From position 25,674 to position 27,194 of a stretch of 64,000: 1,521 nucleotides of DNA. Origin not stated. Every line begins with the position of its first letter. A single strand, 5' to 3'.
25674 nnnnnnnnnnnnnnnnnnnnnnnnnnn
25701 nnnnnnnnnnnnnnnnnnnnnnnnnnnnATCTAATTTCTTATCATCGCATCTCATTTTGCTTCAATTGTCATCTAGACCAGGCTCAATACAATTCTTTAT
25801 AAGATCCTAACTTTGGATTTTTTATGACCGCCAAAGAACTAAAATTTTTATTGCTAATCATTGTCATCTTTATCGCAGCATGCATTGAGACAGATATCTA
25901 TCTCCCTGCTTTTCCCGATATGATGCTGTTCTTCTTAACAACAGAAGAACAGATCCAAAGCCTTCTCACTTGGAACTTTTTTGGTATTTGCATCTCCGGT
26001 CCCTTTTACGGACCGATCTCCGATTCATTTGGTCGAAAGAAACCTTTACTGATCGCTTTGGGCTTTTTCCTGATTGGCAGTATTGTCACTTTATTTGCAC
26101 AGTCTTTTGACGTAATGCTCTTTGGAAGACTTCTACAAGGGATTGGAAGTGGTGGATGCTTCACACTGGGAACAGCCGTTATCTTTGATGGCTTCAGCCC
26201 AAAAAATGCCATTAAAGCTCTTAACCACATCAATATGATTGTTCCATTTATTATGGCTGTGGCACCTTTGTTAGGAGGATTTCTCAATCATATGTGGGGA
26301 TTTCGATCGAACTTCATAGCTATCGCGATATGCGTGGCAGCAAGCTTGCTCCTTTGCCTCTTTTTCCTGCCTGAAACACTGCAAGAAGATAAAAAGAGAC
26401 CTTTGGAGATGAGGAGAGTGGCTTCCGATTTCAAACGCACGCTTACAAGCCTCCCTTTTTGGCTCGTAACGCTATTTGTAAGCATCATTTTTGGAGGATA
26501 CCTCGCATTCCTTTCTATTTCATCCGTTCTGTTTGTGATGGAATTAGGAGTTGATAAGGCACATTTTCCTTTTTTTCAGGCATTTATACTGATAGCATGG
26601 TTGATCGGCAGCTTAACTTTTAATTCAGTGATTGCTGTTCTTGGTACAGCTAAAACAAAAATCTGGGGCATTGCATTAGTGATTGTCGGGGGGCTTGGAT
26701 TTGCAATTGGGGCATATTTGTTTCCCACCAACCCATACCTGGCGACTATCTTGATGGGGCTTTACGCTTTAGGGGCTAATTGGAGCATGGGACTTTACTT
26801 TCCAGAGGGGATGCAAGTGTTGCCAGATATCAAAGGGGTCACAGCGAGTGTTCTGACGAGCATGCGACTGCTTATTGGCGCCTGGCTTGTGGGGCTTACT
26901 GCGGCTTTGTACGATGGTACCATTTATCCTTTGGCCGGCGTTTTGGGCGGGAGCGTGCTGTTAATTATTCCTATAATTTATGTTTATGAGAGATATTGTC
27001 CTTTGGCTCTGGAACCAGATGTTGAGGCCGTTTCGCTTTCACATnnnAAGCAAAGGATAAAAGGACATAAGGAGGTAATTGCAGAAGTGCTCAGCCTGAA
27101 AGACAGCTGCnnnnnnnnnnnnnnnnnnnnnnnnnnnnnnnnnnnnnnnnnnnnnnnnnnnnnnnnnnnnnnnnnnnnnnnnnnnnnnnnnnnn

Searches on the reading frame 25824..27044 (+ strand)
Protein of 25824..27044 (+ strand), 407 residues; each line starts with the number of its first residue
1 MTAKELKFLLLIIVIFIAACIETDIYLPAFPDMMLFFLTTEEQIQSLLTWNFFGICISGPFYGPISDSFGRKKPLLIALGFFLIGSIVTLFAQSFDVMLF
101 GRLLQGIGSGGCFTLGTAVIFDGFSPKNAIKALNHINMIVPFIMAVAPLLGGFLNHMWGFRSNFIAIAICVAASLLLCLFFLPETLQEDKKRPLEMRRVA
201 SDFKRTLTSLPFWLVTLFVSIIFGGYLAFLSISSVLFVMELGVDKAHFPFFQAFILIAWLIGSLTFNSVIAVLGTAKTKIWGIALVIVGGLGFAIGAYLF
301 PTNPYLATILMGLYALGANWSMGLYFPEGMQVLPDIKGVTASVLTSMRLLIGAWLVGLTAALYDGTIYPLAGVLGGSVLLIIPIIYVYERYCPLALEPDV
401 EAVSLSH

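Call 74: search_protein_families(library=pfam, proteins=[window:25824-27044:+], max_evalue=0.00001)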
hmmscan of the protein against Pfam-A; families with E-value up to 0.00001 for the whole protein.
window:25824-27044:+ (407 aa): 2 families
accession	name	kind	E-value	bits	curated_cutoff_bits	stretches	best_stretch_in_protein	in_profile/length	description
PF07690.21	MFS_1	-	3.3e-37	128.7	33.4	1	14-352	3-343/347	Major Facilitator Superfamily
PF00083.30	Sugar_tr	-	3.5e-13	49.7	22.3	1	52-200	56-211/452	Sugar (and other) transporter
